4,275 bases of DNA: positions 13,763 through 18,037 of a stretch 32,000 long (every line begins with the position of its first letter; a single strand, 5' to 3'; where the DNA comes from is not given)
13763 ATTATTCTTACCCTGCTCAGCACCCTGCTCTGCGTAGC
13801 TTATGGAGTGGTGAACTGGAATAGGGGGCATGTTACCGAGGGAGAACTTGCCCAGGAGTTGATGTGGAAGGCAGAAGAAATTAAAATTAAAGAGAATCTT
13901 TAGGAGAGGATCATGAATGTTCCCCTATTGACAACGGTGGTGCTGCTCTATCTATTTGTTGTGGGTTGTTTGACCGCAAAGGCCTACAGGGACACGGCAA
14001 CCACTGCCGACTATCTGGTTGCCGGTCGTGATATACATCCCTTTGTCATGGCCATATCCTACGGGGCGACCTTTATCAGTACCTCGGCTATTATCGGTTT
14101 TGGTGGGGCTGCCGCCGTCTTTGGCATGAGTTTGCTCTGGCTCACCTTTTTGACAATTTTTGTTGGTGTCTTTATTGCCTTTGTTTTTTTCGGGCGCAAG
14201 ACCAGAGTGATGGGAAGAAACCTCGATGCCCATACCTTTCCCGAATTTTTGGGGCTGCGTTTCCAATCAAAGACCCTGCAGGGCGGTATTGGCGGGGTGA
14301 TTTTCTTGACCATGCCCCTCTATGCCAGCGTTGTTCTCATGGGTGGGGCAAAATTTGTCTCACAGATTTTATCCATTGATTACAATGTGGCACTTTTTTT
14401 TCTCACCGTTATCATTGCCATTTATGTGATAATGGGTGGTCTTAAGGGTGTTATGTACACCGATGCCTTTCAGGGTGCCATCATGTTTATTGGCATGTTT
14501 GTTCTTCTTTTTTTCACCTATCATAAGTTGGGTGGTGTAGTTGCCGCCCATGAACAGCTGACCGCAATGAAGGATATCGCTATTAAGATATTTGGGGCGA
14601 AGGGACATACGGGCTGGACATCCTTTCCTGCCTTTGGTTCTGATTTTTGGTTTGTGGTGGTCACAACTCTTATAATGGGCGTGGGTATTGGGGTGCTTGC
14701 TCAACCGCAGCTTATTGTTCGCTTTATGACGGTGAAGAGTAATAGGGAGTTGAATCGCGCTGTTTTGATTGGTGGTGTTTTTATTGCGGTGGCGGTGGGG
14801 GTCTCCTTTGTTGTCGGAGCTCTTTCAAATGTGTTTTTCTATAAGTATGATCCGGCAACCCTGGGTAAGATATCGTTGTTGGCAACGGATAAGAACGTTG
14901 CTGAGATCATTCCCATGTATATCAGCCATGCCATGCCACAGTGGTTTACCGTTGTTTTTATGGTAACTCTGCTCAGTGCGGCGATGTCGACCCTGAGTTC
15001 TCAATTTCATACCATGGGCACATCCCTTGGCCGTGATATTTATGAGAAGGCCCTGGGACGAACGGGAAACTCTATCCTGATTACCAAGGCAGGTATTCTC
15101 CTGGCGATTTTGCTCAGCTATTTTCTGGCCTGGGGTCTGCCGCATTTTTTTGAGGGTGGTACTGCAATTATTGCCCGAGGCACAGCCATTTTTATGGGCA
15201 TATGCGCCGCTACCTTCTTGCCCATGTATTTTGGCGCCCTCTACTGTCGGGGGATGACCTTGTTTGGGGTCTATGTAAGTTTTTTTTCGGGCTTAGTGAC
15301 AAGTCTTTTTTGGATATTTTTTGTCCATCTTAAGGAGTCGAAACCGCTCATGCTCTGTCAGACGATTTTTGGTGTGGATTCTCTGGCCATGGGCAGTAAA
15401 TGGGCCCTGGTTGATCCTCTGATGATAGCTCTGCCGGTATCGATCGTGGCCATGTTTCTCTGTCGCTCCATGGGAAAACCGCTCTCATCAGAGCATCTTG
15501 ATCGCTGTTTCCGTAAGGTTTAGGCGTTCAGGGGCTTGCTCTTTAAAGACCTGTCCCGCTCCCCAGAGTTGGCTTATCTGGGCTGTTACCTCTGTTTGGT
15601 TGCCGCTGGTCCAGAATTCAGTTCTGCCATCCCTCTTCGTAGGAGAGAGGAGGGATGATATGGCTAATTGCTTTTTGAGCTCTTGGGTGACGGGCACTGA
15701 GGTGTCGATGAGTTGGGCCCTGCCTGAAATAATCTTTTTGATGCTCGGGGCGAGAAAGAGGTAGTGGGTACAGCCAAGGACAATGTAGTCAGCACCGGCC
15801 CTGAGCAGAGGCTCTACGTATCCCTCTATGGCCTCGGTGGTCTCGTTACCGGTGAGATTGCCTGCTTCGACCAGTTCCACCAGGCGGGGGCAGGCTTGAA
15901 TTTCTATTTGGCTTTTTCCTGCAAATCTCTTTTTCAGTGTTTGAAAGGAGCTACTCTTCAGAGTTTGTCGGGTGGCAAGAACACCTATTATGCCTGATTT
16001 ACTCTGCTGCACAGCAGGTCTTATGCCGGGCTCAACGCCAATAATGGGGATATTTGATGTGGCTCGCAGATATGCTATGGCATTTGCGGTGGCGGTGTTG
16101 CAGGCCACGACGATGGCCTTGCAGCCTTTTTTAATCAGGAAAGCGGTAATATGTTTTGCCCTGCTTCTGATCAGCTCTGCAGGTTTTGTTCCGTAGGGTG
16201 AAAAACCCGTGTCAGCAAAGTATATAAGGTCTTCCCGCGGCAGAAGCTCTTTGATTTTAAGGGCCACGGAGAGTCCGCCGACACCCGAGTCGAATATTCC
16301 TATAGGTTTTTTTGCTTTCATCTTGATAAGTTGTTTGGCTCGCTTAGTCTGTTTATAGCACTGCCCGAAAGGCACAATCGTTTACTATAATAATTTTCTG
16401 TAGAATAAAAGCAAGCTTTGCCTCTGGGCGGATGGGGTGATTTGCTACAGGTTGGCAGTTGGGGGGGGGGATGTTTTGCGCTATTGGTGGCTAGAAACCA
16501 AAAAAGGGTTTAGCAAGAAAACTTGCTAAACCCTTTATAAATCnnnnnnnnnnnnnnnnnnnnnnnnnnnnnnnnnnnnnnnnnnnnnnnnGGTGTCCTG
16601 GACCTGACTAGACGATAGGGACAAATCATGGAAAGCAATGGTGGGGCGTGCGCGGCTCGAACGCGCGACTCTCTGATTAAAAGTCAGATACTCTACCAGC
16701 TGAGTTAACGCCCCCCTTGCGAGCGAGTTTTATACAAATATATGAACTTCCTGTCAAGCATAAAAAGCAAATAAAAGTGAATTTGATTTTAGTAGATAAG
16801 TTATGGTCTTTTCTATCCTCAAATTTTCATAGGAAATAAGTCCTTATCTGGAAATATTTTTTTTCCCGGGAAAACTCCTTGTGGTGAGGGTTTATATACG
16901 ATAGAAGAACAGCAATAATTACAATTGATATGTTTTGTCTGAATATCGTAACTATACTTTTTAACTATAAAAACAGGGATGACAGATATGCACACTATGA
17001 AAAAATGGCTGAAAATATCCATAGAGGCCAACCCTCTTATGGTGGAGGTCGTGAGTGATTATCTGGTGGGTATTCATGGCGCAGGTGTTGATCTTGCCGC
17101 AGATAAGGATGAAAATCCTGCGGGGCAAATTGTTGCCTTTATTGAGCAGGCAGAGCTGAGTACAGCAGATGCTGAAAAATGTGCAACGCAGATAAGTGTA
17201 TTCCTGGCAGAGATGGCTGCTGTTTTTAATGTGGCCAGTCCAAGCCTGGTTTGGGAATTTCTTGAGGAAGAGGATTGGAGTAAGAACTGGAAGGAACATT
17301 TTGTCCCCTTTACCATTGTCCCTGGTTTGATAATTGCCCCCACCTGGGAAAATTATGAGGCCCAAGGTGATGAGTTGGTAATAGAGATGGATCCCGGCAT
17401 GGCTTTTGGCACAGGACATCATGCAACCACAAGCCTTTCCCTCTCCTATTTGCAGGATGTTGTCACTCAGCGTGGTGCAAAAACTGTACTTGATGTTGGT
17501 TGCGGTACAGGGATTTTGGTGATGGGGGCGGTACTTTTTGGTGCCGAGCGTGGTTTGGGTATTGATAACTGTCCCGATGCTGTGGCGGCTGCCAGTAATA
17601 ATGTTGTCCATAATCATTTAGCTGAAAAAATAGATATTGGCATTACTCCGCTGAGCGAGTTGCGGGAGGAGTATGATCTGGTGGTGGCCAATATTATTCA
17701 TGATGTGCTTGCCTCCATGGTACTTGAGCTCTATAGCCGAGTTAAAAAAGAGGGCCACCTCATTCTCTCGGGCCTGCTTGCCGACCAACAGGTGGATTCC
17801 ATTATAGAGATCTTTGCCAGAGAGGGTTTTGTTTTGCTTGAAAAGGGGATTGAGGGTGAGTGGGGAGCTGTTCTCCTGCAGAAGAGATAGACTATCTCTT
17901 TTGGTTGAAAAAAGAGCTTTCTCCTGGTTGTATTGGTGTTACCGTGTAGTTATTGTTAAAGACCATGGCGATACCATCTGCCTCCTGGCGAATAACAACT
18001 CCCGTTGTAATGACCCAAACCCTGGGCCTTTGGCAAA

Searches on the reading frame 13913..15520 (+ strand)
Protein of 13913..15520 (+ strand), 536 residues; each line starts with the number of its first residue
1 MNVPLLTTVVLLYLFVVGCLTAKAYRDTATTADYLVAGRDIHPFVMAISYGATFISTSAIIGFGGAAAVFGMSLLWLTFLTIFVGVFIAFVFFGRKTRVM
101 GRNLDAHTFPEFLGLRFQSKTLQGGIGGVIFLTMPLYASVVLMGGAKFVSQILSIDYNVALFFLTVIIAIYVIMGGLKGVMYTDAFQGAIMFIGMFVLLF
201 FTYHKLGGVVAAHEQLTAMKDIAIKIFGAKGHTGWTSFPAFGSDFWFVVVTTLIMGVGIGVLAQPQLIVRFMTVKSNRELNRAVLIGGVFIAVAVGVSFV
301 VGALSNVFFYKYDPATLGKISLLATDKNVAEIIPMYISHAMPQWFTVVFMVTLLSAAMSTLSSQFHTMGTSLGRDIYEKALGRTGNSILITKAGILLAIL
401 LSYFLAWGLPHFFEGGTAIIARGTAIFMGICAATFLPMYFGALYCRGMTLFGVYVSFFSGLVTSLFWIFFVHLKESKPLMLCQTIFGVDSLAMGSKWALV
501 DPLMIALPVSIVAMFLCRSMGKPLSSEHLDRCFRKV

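Call 86: search_protein_families(library=pfam, proteins=[window:13913-15520:+], max_evalue=0.001)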
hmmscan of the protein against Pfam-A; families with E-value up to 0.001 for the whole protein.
window:13913-15520:+ (536 aa): 1 family
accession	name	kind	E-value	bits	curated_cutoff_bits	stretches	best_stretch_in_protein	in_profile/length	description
PF00474.23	SSF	-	1.1e-47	163.3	22.8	1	34-454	1-400/406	Sodium:solute symporter family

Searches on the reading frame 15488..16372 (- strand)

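Call 86: search_protein_families(library=pfam, proteins=[window:15488-16372:-], max_evalue=0.001)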
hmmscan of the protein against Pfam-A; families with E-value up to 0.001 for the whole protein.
window:15488-16372:- (294 aa): 1 family
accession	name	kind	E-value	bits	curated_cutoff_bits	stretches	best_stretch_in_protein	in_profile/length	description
PF01177.27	Asp_Glu_race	-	7.9e-18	65.4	31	1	44-224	20-203/211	Asp/Glu/Hydantoin racemase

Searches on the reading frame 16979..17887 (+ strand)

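Call 86: search_protein_families(library=pfam, proteins=[window:16979-17887:+], max_evalue=0.001)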
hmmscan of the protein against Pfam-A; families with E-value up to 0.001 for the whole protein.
window:16979-17887:+ (303 aa): 9 families
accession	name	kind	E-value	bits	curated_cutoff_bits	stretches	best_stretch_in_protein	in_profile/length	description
PF06325.19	PrmA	-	7.6e-66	223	22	1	9-302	1-295/296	Ribosomal protein L11 methyltransferase (PrmA)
PF13649.12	Methyltransf_25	-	3.6e-07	31.2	27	1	170-259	1-97/97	Methyltransferase domain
PF13847.12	Methyltransf_31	-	5.5e-07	29.8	27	1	166-264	3-110/145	Methyltransferase domain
PF08241.18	Methyltransf_11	-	1.1e-05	26.4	21.2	1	171-263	1-95/95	Methyltransferase domain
PF05175.20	MTS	-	2.7e-05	24.3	23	1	161-238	26-105/170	Methyltransferase small domain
PF13489.12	Methyltransf_23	-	4.2e-05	23.8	27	1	164-273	20-126/164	Methyltransferase domain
PF08003.17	Methyltransf_9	-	0.00021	20.8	23.8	1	166-275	115-229/315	Protein of unknown function (DUF1698)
PF08242.18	Methyltransf_12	-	0.00051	21.2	30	1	171-257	1-94/98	Methyltransferase domain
PF02353.26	CMAS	-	0.00062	19.6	27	1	167-265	63-166/273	Mycolic acid cyclopropane synthetase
